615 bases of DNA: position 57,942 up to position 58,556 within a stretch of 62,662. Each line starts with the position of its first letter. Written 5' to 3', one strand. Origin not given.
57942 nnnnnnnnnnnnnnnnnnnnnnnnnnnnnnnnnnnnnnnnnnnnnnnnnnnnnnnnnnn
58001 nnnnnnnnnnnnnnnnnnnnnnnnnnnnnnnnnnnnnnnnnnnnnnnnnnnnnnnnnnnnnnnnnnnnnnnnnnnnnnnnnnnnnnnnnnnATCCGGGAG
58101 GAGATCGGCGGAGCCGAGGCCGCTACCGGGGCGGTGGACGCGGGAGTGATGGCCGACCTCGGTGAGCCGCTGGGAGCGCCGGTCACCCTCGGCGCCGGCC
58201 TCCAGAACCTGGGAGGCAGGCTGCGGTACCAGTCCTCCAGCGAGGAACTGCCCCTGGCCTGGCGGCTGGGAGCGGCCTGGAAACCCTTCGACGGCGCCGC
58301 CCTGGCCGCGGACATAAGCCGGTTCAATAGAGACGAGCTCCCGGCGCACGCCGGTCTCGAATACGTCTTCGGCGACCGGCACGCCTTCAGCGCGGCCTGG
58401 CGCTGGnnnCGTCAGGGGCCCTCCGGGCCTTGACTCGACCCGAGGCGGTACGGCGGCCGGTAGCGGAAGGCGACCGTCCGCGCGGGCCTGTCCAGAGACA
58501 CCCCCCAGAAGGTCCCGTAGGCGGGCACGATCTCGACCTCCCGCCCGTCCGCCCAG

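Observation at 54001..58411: Perfect 43-bp inverted repeat brackets a 4.4-kb AT-richer island; both arms are the 3' end of the same OMP-like gene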

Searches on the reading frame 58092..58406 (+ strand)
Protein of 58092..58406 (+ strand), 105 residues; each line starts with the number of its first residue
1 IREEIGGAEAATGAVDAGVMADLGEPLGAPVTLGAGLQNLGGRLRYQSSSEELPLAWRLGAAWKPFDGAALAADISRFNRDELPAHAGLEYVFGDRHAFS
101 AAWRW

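Call 8: search_protein_families(library=pfam, proteins=[window:58110-58406:+], max_evalue=10)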
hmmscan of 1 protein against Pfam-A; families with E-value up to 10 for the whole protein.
seq(99 aa): 0 families

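Call 11: find_homologous_proteins(query=window:58092-58406:+, max_evalue=0.01)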
Query seq(105 aa): 17 candidates shared short words with the query, none scored E <= 0.01.
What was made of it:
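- Tried and rejected: The word-based homologue search with the fragment returned nothing (call 11).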

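Call 17: find_related_loci(query=window:58128-58406:+, collection=genome_contigs, flank=10000)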
Query seq(93 aa) (93 aa) in genome_contigs; peptide patterns used: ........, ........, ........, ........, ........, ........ (x = any residue, [..] = any of these).
285 stretches matched a pattern, but none encodes a relative of the query by tblastn (E <= 1e-3).

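Call 23: search_protein_representatives(protein=window:58113-58406:+)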
Query: 98 residues. Proteins with E-value up to 0.001 (for the whole library): 92; up to 1e-10: 2; up to 1e-30: 1. The best 92 are listed.
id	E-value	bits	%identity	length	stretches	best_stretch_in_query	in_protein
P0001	3.2e-57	207.2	100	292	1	1-98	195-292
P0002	1.0e-15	73.9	51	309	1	3-87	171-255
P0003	4.2e-09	52.7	45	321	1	5-87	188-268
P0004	3.4e-08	49.8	37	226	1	3-87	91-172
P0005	6.6e-08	48.8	43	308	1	3-97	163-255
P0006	1.1e-07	48.1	46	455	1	9-91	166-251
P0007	2.5e-07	47.0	46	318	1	4-86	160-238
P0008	3.5e-07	46.5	40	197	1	5-85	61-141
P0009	5.3e-07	45.9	39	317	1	3-97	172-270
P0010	8.4e-07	45.3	35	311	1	3-90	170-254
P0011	1.8e-06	44.3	33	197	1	7-97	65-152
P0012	1.9e-06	44.2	43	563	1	2-85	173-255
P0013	3.1e-06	43.5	36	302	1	5-97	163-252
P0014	3.8e-06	43.2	37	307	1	6-87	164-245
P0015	3.9e-06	43.1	44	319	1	5-88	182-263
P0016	4.8e-06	42.9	39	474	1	10-86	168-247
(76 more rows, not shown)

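Call 24: search_protein_families(library=pfam, proteins=[P0002, P0003, P0005, P0006, P0007, P0009, P0010, P0012, P0013, P0016], max_evalue=0.01)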
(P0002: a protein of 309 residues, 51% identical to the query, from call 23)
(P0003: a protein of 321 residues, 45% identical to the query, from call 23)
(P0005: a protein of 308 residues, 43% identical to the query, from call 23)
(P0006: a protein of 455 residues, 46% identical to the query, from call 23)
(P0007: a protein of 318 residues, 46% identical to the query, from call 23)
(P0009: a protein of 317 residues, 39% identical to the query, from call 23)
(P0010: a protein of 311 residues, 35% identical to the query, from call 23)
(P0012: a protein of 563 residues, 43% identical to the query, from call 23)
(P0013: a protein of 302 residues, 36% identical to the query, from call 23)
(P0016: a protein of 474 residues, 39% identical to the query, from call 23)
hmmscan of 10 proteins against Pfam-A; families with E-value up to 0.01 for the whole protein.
P0002 (309 aa): 3 families
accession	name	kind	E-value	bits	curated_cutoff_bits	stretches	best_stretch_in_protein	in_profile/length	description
PF19572.5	PorV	-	2.2e-05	24.6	27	0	194-226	185-219/243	Type IX secretion system protein PorV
PF13505.12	OMP_b-brl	-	0.0003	21.5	28.7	1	96-266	15-152/175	Outer membrane protein beta-barrel domain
PF03687.19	UPF0164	-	0.001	18.4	21.4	1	28-88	41-101/325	Uncharacterised protein family (UPF0164)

P0003 (321 aa): 2 families
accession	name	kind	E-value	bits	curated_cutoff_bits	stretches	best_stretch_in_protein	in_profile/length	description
PF11751.14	PorP_SprF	-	0.002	18.2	22.3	0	57-138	14-82/273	Type IX secretion system membrane protein PorP/SprF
PF03687.19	UPF0164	-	0.0098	15.2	21.4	0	32-99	41-108/325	Uncharacterised protein family (UPF0164)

P0005 (308 aa): 1 family
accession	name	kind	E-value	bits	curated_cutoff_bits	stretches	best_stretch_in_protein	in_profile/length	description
PF19572.5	PorV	-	2.8e-07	30.8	27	0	96-215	82-218/243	Type IX secretion system protein PorV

P0006 (455 aa): 0 families

P0007 (318 aa): 3 families
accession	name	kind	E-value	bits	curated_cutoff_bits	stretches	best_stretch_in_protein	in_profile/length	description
PF19572.5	PorV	-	2.5e-11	44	27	1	23-207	7-216/243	Type IX secretion system protein PorV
PF03687.19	UPF0164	-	5.6e-07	29.1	21.4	1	23-149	35-161/325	Uncharacterised protein family (UPF0164)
PF03349.22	Toluene_X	-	0.0021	17.1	29.7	1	22-83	6-65/421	Outer membrane protein transport protein (OMPP1/FadL/TodX)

P0009 (317 aa): 4 families
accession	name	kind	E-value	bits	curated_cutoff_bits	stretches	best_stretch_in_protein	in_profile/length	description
PF19572.5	PorV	-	1.4e-07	31.8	27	1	31-243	10-235/243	Type IX secretion system protein PorV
PF11751.14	PorP_SprF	-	2.6e-05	24.3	22.3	1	100-297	58-252/273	Type IX secretion system membrane protein PorP/SprF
PF03349.22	Toluene_X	-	5.2e-05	22.3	29.7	1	47-191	26-143/421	Outer membrane protein transport protein (OMPP1/FadL/TodX)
PF03687.19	UPF0164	-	0.00029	20.2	21.4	1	37-206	44-225/325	Uncharacterised protein family (UPF0164)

P0010 (311 aa): 5 families
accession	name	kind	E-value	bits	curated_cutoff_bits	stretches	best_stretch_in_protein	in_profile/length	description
PF19572.5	PorV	-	5.3e-06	26.6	27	1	33-223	14-220/243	Type IX secretion system protein PorV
PF18990.6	DUF5723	-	2.3e-05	24.7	26.8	0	172-199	213-239/376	Family of unknown function (DUF5723)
PF11751.14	PorP_SprF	-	0.00014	21.9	22.3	1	55-302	12-272/273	Type IX secretion system membrane protein PorP/SprF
PF03687.19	UPF0164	-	0.0013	18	21.4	1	38-160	47-162/325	Uncharacterised protein family (UPF0164)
PF13505.12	OMP_b-brl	-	0.0019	18.8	28.7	0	106-278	26-175/175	Outer membrane protein beta-barrel domain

P0012 (563 aa): 6 families
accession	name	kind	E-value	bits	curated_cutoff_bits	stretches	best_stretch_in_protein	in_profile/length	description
PF03783.19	CsgG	-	8.9e-09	35.4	20.8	1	442-510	31-98/210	Curli production assembly/transport component CsgG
PF03687.19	UPF0164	-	0.00021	20.7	21.4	1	40-109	39-108/325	Uncharacterised protein family (UPF0164)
PF13036.11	LpoB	-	0.00046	20.6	22.3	1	410-531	4-139/147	Peptidoglycan-synthase activator LpoB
PF19572.5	PorV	-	0.00059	19.9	27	1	35-227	6-218/243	Type IX secretion system protein PorV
PF04052.18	TolB_N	-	0.00073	20.1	22.4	1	428-529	10-103/106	TolB amino-terminal domain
PF03349.22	Toluene_X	-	0.0032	16.5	29.7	1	61-107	31-77/421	Outer membrane protein transport protein (OMPP1/FadL/TodX)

P0013 (302 aa): 2 families
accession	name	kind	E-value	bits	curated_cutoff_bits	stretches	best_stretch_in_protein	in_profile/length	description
PF03687.19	UPF0164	-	2e-11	43.7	21.4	1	33-152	44-162/325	Uncharacterised protein family (UPF0164)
PF19572.5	PorV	-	6e-07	29.7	27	1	26-211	9-217/243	Type IX secretion system protein PorV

P0016 (474 aa): 12 families
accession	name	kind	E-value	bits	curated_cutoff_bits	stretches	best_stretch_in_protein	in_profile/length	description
PF07719.23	TPR_2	-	7.6e-12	44.8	27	2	429-461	2-34/34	Tetratricopeptide repeat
PF13428.12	TPR_14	-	3e-10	40.2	23.5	1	428-467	1-40/44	Tetratricopeptide repeat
PF13431.12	TPR_17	-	3e-09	36.9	24.4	1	416-448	1-33/34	Tetratricopeptide repeat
PF13432.12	TPR_16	-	3.7e-09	37.3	32.7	1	364-427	1-64/65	Tetratricopeptide repeat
PF14559.12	TPR_19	-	3.9e-09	37.1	25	1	408-460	5-57/68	Tetratricopeptide repeat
PF00515.34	TPR_1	-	7.8e-08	32.3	27.8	1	429-461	2-34/34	Tetratricopeptide repeat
PF13174.12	TPR_6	-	5.3e-06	27.2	26.3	0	429-459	1-31/33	Tetratricopeptide repeat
PF13424.12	TPR_12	-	1.8e-05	25.3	30.1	1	396-457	5-74/77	Tetratricopeptide repeat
PF13181.12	TPR_8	-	7.1e-05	23.1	25.7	0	396-426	3-33/34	Tetratricopeptide repeat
PF13414.12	TPR_11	-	8.1e-05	22.7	26.8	0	410-435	10-35/42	TPR repeat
PF23914.1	TPR_CcmH_CycH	-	0.0025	18.1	42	0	424-465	46-87/158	Cytochrome c-type biogenesis protein H TPR domain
PF13371.12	TPR_9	-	0.0044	17.5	35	0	409-465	10-66/73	Tetratricopeptide repeat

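Call 29: find_related_loci(query=window:58128-58406:+, collection=metagenome_contigs, flank=10000)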
Query seq(93 aa) (93 aa) in metagenome_contigs; peptide patterns used: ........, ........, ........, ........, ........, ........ (x = any residue, [..] = any of these).
405 stretches matched a pattern, but none encodes a relative of the query by tblastn (E <= 1e-3).

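Call 36: find_homologous_proteins(query=P0002, max_evalue=1e-10)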
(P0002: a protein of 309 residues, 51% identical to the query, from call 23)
Query P0002 (309 aa): 132 proteins with E <= 1e-10 among 8000 candidates; the best 120 are listed.
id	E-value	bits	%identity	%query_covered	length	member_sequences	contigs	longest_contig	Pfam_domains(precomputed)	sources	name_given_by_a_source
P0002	4.4e-199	678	100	100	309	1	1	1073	PF19572.6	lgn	-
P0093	1.0e-132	460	67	100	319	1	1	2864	PF03687.21,PF19572.6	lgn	-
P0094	5.4e-129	448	67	100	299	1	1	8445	PF03687.21,PF19572.6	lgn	-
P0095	5.2e-127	442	66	100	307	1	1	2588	PF03687.21,PF19572.6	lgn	-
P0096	1.0e-126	441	69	96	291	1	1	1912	-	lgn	-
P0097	5.6e-119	415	63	98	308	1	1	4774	PF19572.6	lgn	-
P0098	5.6e-116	405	63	91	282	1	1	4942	PF19572.6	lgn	-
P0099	3.6e-113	396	61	100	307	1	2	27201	PF03687.21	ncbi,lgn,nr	ncbi:MAG: PorV/PorQ family protein [Elusimicrobia bacterium]|nr:PorV/PorQ family protein [Elusimicro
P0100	3.6e-102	360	55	100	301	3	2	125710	-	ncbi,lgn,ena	-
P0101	2.6e-100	354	55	94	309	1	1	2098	PF03687.21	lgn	-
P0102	5.4e-100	353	56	100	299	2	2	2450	-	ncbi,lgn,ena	ncbi:MAG: PorV/PorQ family protein [Elusimicrobiota bacterium]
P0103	1.6e-97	345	55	95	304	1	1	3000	PF03687.21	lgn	-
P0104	2.0e-97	345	55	100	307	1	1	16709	PF03687.21,PF19572.6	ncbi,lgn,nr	ncbi:MAG: PorV/PorQ family protein [Elusimicrobia bacterium]|nr:PorV/PorQ family protein [Elusimicro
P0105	1.9e-95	338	54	100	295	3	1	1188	-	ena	-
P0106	3.5e-95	337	64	76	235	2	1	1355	-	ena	-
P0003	1.1e-91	326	53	99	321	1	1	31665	-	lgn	-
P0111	4.3e-88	314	54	90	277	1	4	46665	-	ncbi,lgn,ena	-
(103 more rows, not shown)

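Call 38: find_encoding_contigs(protein=P0104, flank=8000, max_places=3)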
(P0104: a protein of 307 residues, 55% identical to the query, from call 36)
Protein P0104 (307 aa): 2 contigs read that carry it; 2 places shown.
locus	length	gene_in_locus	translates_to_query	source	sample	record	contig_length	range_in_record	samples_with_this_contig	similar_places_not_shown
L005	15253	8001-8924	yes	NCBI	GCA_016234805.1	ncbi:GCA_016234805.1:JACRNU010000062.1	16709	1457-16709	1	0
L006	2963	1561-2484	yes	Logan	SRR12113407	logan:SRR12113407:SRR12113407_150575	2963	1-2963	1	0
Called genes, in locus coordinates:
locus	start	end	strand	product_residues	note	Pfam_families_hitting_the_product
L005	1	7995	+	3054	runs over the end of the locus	PF19077:Big_13 (faint), PF13750:Big_3_3 (faint), PF00041:fn3 (faint), PF00801:PKD, PF18911:PKD_4, PF01436:NHL (weak), PF24684:Vgb_lyase, PF00791:ZU5 (weak), +3 more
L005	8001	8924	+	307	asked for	PF03687:UPF0164 (weak), PF19572:PorV (faint)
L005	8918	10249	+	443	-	PF13492:GAF_3 (weak), PF00990:GGDEF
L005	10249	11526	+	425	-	PF00990:GGDEF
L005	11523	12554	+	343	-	PF00574:CLP_protease (faint), PF25145:NfeD1b_N, PF01343:Peptidase_S49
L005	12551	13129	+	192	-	-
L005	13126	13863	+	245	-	PF03853:YjeF_N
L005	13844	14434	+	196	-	PF00160:Pro_isomerase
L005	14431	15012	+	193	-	-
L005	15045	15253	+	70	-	PF00871:Acetate_kinase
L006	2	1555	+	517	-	?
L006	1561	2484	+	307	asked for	PF03687:UPF0164 (weak), PF19572:PorV (faint)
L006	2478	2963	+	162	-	?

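Call 39: find_encoding_contigs(protein=P0111, flank=8000, max_places=3)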
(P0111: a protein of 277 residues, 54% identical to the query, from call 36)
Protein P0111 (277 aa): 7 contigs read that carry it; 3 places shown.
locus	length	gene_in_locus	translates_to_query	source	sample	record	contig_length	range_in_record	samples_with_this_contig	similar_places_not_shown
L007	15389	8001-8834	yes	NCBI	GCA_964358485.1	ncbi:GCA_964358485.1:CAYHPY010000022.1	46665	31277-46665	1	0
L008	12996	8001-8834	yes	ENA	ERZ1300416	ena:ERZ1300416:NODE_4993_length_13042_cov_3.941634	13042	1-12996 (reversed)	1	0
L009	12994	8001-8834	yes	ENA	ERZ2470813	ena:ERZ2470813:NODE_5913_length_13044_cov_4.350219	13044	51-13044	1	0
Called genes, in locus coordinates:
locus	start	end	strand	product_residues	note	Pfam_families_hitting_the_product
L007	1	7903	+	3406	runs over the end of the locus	PF00082:Peptidase_S8, PF00041:fn3 (faint), PF07676:PD40 (faint), PF19077:Big_13 (faint), PF26549:Tricorn_N, PF26550:Tricorn_2nd, PF01436:NHL (weak), PF00791:ZU5 (weak), +3 more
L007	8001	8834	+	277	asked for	-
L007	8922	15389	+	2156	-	?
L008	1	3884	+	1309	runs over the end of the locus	?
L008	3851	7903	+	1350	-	PF19077:Big_13 (faint), PF13860:FlgD_ig (faint), PF13750:Big_3_3 (weak), PF08450:SGL (faint), PF25021:TEN_NHL (faint), PF01436:NHL (weak), PF00791:ZU5 (weak)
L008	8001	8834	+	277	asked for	-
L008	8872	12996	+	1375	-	?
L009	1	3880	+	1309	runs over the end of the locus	?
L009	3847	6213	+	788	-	PF19077:Big_13 (faint), PF13750:Big_3_3 (faint)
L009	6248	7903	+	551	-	PF01436:NHL (weak), PF08450:SGL (faint), PF24684:Vgb_lyase (faint), PF25021:TEN_NHL (faint), PF01436:NHL, PF13860:FlgD_ig (faint), PF01436:NHL, PF00791:ZU5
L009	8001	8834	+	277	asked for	-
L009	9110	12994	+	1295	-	?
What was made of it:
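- Closest known: PorV/PorQ-family outer-membrane beta-barrels. Different: The usual neighbour in relatives, a surface-protein gene of more than 3000 residues, is absent (calls 38-39).
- In relatives the gene is single and sits after a giant surface-protein gene, not in pairs in sugar clusters (calls 38-39).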

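Call 48: search_protein_families(library=ncbifam, proteins=[P0104], max_evalue=0.01)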
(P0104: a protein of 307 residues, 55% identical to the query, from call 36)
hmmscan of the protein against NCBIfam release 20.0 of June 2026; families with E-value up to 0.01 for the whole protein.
P0104 (307 aa): 4 families
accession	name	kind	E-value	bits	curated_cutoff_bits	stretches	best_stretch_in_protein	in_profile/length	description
NF033709.1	PorV_fam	subfamily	1.5e-48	166.1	90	1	25-305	2-324/326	PorV/PorQ family protein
NF033711.1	T9SS_PorQ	equivalog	1.3e-26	93.4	220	1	5-222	5-211/335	type IX secretion system protein PorQ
NF033710.1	T9SS_OM_PorV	equivalog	1.3e-19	70.7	250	1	22-224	21-231/367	type IX secretion system outer membrane channel protein PorV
NF052325.1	PorVQ2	equivalog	2.9e-11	42.9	325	1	27-165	27-168/354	putative type IX sorting system protein PorV2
